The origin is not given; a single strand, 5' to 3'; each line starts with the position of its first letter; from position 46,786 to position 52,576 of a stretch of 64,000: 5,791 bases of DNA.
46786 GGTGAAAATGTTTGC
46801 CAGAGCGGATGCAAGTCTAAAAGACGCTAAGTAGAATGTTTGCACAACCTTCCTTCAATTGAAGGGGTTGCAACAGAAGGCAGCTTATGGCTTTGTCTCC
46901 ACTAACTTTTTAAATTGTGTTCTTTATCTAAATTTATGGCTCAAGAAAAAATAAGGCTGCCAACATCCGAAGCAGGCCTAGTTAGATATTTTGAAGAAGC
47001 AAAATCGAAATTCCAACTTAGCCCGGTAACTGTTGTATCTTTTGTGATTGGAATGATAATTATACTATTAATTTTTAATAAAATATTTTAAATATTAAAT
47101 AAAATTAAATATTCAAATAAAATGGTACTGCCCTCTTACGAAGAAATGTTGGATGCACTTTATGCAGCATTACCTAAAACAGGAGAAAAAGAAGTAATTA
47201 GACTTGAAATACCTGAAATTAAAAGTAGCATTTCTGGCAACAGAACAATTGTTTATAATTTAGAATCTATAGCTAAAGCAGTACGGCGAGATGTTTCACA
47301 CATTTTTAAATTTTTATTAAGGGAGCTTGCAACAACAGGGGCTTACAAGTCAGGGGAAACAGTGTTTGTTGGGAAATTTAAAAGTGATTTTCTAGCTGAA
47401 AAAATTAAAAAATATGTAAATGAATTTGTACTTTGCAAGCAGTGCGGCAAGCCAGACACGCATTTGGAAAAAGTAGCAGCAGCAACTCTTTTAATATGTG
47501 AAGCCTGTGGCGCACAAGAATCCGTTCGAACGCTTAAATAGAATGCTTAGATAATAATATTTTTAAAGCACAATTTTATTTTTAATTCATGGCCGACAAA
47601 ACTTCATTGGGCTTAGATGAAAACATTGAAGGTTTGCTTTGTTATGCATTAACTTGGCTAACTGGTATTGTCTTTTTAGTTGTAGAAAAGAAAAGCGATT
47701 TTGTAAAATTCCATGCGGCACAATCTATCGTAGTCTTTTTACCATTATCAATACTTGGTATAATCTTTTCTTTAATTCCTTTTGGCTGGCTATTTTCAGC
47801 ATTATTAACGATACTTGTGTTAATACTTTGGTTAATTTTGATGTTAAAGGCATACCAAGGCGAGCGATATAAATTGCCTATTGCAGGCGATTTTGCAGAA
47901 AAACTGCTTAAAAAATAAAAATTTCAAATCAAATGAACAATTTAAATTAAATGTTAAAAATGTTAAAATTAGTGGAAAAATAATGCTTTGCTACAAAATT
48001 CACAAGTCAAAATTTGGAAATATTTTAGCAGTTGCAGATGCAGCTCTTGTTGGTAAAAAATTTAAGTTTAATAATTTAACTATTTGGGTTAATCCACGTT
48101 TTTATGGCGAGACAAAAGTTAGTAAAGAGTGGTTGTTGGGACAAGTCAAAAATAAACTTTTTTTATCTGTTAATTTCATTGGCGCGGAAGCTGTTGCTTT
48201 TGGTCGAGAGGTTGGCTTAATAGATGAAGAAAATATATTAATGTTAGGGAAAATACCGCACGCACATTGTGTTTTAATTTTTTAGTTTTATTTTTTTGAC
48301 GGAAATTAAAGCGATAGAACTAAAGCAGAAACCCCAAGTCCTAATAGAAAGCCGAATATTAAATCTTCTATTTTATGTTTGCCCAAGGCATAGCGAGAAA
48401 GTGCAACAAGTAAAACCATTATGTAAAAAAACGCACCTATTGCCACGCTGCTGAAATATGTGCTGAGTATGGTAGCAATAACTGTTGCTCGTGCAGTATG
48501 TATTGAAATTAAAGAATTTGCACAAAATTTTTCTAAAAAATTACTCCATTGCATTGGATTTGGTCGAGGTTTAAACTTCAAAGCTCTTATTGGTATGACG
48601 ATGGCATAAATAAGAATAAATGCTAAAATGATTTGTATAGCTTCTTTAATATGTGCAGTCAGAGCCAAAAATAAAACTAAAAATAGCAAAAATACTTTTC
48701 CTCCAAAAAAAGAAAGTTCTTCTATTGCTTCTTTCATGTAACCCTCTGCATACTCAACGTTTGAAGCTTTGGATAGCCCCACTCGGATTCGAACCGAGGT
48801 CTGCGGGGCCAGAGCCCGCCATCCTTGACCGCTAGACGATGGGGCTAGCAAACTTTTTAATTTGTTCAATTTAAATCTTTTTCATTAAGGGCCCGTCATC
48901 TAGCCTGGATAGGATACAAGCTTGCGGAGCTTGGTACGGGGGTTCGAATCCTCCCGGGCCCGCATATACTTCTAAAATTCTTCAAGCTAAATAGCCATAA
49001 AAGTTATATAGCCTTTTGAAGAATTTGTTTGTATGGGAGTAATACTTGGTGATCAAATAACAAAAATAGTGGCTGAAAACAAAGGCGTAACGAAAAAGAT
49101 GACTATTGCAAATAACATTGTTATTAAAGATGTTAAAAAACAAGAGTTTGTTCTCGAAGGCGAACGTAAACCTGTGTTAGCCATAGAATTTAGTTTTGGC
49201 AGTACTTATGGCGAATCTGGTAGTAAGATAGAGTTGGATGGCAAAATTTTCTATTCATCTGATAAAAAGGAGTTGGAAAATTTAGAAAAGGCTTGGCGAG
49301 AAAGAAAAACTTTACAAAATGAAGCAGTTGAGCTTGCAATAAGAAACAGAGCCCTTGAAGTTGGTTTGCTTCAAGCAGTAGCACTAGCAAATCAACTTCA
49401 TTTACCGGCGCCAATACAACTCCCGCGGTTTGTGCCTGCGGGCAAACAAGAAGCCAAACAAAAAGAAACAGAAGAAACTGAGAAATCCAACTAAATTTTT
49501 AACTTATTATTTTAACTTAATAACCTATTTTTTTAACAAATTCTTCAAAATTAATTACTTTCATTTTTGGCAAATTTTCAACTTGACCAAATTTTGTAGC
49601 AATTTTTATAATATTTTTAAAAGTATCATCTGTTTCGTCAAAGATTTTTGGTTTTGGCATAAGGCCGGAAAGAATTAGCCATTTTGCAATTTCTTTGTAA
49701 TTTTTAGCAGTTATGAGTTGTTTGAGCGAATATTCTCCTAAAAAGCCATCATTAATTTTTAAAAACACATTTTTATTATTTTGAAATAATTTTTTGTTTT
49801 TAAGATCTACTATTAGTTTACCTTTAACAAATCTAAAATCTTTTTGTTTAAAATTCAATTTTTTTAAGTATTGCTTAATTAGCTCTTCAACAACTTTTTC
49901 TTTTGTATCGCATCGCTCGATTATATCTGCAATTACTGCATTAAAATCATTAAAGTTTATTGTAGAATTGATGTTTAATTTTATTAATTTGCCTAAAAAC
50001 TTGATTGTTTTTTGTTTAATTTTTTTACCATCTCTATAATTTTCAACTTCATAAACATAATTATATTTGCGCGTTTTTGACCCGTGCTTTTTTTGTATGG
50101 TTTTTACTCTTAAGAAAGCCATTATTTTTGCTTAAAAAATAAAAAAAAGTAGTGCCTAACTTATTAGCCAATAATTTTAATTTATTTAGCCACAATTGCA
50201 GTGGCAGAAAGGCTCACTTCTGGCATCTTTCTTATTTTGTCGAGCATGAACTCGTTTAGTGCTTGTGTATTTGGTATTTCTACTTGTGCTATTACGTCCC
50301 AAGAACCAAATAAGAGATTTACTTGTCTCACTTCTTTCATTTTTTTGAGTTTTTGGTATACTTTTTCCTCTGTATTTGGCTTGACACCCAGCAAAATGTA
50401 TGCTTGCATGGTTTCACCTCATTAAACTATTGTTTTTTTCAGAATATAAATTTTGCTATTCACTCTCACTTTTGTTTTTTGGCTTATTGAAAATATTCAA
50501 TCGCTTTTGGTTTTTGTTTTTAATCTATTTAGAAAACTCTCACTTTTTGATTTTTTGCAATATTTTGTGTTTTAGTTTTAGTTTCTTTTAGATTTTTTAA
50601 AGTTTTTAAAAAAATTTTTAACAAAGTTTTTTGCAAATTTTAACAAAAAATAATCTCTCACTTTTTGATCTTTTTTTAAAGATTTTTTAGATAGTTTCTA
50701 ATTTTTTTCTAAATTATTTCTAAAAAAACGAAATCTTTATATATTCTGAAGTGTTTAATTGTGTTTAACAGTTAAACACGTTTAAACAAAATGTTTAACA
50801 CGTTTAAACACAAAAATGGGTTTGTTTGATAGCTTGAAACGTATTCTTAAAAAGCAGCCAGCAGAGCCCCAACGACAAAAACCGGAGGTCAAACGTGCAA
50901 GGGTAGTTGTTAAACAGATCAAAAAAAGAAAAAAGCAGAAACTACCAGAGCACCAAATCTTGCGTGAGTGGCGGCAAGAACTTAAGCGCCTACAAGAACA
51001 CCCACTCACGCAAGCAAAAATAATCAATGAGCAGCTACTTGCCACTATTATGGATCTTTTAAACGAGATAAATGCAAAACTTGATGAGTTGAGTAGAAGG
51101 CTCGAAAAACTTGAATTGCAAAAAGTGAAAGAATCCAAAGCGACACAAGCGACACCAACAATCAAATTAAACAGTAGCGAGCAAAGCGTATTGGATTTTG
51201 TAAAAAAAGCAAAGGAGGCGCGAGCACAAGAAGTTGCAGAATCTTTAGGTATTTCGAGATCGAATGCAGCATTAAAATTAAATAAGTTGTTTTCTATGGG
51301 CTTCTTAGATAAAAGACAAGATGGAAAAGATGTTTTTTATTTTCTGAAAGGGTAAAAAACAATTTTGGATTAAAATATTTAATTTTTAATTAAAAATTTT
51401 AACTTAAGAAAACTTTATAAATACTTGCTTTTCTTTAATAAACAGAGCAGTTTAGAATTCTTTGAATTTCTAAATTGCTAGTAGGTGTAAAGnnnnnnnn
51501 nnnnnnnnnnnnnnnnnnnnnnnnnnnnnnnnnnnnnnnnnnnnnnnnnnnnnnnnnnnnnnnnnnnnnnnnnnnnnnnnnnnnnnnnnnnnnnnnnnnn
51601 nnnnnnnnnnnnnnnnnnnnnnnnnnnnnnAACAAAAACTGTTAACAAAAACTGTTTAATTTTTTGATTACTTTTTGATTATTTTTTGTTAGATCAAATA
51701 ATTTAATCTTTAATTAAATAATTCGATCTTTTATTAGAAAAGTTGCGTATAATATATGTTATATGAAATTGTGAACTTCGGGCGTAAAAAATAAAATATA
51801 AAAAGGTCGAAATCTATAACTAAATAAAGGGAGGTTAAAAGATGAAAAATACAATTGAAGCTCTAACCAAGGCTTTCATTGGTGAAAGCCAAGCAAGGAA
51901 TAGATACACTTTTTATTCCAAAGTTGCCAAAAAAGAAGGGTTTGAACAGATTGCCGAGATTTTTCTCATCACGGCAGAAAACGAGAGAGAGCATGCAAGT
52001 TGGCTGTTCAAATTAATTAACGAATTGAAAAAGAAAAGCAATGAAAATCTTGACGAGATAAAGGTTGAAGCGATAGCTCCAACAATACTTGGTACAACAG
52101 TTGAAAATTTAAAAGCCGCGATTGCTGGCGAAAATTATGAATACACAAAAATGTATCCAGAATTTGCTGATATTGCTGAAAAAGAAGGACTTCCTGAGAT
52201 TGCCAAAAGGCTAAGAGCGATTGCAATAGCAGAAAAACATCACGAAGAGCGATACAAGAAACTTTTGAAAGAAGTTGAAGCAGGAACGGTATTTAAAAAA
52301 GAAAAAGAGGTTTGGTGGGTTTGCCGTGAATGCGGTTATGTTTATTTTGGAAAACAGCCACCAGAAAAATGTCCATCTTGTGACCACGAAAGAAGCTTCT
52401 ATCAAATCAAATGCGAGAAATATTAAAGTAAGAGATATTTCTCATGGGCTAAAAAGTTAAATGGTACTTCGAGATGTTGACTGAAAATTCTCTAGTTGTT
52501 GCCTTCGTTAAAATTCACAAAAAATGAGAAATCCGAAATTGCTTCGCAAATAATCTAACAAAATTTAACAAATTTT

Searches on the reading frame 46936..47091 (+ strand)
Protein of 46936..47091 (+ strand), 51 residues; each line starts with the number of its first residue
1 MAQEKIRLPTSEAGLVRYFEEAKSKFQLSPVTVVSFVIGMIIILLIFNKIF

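Call 40: search_protein_families(library=pfam, proteins=[window:46936-47091:+], max_evalue=0.01)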
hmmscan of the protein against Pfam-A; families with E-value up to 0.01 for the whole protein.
window:46936-47091:+ (51 aa): 1 family
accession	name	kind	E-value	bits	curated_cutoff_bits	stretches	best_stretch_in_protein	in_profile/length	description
PF03911.21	Sec61_beta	-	6.5e-10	39.3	27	1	11-50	1-40/41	Sec61beta family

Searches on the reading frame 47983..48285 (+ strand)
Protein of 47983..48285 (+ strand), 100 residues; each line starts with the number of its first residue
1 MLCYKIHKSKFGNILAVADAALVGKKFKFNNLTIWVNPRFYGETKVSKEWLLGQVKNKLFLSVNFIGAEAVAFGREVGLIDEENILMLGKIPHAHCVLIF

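Call 40: search_protein_families(library=pfam, proteins=[window:47983-48285:+], max_evalue=0.01)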
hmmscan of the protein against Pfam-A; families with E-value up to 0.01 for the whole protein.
window:47983-48285:+ (100 aa): 1 family
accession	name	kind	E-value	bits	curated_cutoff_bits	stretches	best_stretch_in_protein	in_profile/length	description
PF04242.18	DUF424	-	3.9e-13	49.9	25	1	12-96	7-89/92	Protein of unknown function (DUF424)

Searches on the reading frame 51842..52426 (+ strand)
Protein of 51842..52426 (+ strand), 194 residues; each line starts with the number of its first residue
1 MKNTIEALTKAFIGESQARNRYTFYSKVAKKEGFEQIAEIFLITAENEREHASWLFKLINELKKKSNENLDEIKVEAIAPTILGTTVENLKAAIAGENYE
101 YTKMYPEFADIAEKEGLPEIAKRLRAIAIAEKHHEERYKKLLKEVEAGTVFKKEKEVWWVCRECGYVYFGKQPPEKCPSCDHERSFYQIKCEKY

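Call 43: search_protein_families(library=pfam, proteins=[window:51842-52426:+], max_evalue=0.01)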
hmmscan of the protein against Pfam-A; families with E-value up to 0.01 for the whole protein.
window:51842-52426:+ (194 aa): 4 families
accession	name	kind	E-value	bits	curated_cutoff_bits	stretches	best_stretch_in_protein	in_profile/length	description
PF02915.23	Rubrerythrin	-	1e-38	133.3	22.8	1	6-142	1-137/137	Rubrerythrin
PF00210.30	Ferritin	-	3.6e-11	43.6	24.5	1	5-145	1-139/142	Ferritin-like domain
PF21349.2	RUBY_RBDX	-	1.2e-10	41.1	26.5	1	159-186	1-28/30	Rubrerythrin, rubredoxin-like domain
PF23458.2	DUF7130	-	6.5e-06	26.4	35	1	138-185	33-81/89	Domain of unknown function (DUF7130)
